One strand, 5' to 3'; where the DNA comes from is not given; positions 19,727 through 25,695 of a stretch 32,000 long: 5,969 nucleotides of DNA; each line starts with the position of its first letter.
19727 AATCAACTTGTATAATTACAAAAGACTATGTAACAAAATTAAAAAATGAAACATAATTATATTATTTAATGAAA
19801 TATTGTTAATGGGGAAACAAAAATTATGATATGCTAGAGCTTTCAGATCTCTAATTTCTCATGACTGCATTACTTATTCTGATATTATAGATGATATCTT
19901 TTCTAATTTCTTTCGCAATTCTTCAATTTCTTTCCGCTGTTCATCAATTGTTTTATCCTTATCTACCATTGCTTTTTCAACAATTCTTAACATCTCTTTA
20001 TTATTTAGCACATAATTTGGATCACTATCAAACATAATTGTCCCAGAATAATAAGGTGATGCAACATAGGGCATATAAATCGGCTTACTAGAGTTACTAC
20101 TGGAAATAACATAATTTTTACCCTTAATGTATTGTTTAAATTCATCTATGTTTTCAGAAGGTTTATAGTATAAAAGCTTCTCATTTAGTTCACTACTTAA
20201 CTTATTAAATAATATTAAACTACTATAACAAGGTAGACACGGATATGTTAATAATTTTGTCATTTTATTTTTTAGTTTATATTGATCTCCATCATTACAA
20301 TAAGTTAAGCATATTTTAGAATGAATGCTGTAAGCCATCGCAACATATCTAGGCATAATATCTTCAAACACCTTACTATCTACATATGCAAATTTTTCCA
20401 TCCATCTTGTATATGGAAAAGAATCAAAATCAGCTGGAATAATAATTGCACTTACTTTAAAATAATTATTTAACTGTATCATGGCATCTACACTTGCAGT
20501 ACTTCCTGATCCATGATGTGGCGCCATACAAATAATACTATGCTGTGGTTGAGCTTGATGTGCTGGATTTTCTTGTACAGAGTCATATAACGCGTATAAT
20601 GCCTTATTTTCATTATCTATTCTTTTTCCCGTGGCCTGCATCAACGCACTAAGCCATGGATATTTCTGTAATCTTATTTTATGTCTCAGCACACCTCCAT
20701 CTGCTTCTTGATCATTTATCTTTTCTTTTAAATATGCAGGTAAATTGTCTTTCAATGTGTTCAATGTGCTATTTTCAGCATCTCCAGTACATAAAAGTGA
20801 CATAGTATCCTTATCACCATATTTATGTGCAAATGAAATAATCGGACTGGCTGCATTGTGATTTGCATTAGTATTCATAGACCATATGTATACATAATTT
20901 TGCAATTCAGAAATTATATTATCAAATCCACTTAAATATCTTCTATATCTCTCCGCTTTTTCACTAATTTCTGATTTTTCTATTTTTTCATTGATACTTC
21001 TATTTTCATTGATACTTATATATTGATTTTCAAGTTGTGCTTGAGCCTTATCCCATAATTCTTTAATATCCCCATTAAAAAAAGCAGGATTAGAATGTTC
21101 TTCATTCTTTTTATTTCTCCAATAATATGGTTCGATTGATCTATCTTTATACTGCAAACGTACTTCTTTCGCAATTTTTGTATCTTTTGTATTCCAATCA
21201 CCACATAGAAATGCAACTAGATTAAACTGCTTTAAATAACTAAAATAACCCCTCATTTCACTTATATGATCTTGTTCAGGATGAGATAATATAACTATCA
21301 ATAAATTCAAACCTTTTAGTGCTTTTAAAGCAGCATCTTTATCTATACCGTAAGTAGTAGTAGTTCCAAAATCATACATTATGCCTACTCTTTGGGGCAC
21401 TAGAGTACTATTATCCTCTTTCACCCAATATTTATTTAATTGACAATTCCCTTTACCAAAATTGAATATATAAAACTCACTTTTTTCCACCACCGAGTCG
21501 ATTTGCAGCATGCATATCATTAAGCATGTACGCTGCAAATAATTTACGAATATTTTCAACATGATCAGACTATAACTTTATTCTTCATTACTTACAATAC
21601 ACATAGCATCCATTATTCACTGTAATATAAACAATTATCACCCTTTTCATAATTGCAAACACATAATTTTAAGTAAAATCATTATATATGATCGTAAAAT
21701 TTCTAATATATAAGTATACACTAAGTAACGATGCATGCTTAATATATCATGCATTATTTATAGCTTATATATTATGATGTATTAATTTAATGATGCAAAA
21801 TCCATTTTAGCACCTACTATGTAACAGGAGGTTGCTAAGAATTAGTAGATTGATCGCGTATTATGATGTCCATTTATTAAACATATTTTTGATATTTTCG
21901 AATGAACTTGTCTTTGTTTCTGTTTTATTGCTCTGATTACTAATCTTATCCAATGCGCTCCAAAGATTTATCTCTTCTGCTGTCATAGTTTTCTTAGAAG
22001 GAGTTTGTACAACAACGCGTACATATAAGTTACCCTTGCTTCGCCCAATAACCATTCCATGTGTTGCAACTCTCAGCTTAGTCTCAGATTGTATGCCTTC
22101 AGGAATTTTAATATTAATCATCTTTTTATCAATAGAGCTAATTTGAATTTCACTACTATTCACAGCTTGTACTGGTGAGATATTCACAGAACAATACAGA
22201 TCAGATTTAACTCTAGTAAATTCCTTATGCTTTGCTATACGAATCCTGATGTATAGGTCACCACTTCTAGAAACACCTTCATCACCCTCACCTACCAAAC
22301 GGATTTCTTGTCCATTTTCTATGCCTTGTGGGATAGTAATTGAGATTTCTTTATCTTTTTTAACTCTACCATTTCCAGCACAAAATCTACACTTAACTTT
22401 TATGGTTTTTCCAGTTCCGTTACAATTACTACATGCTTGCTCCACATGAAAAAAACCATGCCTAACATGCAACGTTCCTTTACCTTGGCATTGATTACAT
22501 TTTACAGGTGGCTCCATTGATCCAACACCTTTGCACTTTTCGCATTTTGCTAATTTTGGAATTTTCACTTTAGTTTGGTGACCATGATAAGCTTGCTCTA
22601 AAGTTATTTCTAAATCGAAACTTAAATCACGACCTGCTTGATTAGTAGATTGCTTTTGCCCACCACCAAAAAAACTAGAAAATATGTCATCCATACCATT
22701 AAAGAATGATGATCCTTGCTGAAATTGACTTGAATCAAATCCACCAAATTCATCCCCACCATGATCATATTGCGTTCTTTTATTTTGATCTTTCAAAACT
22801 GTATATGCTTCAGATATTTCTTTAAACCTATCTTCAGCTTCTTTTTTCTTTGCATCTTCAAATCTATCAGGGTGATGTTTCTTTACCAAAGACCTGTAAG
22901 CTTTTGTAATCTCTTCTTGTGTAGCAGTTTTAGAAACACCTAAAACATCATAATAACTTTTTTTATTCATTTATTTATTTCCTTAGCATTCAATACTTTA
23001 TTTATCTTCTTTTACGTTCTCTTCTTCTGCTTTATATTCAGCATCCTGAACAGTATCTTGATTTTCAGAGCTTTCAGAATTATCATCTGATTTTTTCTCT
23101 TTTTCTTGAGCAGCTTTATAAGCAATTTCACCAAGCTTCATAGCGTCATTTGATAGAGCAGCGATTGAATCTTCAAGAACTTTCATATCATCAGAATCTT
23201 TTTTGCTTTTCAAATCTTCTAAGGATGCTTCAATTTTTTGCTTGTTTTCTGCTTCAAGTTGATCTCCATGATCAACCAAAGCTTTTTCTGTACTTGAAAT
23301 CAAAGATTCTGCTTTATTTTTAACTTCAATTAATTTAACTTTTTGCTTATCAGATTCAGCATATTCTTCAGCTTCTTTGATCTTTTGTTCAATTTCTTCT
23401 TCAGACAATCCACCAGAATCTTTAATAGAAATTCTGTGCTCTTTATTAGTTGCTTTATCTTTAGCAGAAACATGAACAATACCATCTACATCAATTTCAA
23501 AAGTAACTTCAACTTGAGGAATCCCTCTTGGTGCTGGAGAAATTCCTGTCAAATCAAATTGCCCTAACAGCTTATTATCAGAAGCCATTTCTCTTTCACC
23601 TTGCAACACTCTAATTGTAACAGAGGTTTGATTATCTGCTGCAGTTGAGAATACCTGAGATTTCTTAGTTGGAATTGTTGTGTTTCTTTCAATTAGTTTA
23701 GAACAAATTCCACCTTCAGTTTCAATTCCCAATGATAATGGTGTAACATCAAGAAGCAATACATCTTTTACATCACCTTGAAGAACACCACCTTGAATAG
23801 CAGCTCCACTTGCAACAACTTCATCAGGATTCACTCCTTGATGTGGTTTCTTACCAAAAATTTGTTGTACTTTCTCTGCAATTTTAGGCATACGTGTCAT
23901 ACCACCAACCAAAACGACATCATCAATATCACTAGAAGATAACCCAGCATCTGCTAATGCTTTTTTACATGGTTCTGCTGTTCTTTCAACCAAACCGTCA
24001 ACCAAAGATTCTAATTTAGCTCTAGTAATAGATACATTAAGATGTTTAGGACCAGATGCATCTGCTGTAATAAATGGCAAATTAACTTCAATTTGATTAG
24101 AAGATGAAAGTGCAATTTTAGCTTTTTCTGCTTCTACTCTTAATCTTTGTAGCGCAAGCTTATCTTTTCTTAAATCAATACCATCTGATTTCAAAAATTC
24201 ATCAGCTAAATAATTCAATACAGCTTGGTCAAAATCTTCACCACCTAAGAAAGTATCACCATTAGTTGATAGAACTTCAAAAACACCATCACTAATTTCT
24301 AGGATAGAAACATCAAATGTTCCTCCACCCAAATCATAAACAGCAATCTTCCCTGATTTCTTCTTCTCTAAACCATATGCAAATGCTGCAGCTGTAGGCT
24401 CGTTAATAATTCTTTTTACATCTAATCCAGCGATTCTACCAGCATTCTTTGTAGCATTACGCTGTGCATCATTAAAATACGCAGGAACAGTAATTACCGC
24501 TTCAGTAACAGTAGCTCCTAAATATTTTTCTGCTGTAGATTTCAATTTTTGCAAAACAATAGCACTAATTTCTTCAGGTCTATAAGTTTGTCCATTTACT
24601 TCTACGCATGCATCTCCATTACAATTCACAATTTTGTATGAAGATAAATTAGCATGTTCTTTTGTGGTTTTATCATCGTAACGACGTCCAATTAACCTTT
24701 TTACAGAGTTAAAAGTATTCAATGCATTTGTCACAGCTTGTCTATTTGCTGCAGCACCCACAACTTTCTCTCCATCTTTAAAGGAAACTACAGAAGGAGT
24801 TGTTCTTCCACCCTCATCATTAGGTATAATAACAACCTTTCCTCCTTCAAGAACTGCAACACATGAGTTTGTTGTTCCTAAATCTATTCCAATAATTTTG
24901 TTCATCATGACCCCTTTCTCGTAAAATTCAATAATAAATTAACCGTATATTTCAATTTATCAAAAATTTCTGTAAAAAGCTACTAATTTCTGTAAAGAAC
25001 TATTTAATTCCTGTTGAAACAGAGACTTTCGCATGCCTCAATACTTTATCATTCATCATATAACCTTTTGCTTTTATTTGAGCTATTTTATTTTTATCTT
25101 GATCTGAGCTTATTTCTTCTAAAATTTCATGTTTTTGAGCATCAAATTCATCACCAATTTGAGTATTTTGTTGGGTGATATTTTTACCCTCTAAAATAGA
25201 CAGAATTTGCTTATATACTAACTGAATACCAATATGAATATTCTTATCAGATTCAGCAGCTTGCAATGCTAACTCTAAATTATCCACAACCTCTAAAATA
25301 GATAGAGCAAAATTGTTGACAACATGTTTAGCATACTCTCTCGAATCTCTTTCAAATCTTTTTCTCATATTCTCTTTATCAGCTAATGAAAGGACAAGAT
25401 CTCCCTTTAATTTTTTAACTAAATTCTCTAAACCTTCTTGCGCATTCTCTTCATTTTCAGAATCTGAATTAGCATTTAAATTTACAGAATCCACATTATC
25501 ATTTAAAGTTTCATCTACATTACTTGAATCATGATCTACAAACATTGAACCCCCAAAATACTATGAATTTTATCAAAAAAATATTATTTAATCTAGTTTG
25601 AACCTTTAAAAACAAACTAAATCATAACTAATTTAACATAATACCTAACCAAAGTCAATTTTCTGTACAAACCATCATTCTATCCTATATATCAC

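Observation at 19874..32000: Three-member paralog family sharing the MBL module but with different C-termini, interleaved with core genes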

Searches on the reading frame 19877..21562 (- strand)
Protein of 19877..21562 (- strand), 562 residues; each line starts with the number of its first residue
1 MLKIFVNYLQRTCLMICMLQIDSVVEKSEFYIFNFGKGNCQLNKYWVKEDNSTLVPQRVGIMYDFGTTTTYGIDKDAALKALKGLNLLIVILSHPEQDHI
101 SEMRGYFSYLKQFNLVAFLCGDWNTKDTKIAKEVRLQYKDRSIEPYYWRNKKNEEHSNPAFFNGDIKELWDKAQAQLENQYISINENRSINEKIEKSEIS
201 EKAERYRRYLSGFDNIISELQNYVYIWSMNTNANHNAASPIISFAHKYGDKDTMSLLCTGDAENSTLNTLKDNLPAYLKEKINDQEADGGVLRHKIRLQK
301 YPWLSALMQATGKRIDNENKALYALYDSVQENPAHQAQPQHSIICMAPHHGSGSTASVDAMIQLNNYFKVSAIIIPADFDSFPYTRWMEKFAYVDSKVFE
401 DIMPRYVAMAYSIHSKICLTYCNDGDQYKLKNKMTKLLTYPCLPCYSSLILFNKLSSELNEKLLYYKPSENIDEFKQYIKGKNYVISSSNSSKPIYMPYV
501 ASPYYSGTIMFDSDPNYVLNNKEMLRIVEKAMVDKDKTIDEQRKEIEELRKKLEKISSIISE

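Call 9: search_protein_families(library=pfam, proteins=[window:19877-21562:-], max_evalue=1)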
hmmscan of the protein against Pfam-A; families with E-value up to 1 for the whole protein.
window:19877-21562:- (562 aa): 4 families
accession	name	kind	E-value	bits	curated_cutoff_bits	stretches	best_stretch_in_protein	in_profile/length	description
PF00753.33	Lactamase_B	-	0.0038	17.6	22.7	1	51-101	7-58/196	Metallo-beta-lactamase superfamily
PF04859.17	DUF641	-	0.049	14.4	27.6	1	520-557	81-118/127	Plant protein of unknown function (DUF641)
PF17082.10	Spc29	-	0.081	13.2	31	1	520-561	108-149/245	Spindle Pole Component 29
PF16808.10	PKcGMP_CC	-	0.2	11.7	35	0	538-555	16-33/35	Coiled-coil N-terminus of cGMP-dependent protein kinase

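Call 52: search_protein_families(library=ncbifam, proteins=[window:19877-21562:-], max_evalue=0.01)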
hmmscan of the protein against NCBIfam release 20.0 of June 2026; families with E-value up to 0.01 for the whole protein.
window:19877-21562:- (562 aa): 1 family
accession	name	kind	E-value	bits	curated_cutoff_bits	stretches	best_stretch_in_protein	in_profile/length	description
NF058524.1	6A-MBL_enzyme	equivalog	0.0024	17.1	220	0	87-108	57-78/346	anti-phage 6A-MBL system MBL-fold protein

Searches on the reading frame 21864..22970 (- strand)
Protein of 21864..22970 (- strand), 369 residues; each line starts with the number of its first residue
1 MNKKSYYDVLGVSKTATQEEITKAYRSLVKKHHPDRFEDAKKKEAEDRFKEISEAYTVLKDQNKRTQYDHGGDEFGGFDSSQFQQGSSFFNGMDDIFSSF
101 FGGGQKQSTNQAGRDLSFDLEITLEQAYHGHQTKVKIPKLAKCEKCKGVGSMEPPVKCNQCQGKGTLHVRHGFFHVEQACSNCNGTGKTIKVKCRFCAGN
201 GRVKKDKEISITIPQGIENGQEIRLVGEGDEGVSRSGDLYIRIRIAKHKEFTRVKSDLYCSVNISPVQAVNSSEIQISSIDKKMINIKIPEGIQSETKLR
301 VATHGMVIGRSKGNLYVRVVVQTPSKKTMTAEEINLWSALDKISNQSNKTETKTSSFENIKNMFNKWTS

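Call 10: search_protein_families(library=pfam, proteins=[window:21864-22970:-], max_evalue=0.001)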
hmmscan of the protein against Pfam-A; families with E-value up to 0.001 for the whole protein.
window:21864-22970:- (369 aa): 4 families
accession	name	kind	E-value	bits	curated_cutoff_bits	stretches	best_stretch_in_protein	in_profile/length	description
PF01556.23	DnaJ_C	-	7.3e-40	136.9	26.6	1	117-324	2-152/152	DnaJ C terminal domain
PF00226.36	DnaJ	-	2.8e-24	85.4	27.8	1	5-69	1-63/63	DnaJ domain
PF00684.25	DnaJ_CXXCXGXG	-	2.7e-11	44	32.7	1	143-201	1-65/65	DnaJ central domain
PF15777.11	Anti-TRAP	-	0.00021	21.7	32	0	141-171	11-46/59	Tryptophan RNA-binding attenuator protein inhibitory protein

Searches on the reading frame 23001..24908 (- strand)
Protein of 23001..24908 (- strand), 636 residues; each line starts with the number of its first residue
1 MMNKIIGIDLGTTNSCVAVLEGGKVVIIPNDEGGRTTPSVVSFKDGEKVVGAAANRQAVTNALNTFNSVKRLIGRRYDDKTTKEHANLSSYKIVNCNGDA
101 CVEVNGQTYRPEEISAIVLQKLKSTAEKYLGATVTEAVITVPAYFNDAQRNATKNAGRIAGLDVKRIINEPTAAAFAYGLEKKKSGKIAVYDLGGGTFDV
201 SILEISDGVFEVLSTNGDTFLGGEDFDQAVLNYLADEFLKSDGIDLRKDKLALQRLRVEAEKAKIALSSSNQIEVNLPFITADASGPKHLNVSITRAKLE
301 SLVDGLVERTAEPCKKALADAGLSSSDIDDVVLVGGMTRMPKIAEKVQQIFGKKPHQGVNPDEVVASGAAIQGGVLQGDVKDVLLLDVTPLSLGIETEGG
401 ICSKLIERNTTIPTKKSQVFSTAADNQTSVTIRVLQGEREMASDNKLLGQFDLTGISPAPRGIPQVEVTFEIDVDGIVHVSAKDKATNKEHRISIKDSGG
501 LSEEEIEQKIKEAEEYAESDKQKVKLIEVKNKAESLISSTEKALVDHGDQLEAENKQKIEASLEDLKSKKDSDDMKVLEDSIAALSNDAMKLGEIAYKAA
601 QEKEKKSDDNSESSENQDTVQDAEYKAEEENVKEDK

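Call 10: search_protein_families(library=pfam, proteins=[window:23001-24908:-], max_evalue=0.001)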
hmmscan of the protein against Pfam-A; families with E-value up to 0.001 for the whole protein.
window:23001-24908:- (636 aa): 2 families
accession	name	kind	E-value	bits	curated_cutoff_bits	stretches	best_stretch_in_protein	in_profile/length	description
PF00012.26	HSP70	-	5.8e-257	854.2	20.6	1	5-597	1-598/599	Hsp70 protein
PF06723.19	MreB_Mbl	-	2.3e-15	56.7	27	1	119-371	78-317/327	MreB/Mbl protein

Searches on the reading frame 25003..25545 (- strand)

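Call 10: search_protein_families(library=pfam, proteins=[window:25003-25545:-], max_evalue=0.001)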
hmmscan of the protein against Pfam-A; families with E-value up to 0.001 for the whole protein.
window:25003-25545:- (181 aa): 1 family
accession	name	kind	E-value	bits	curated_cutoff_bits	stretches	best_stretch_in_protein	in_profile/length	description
PF01025.24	GrpE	-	7.2e-36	123.8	25.8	1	23-177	7-164/165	GrpE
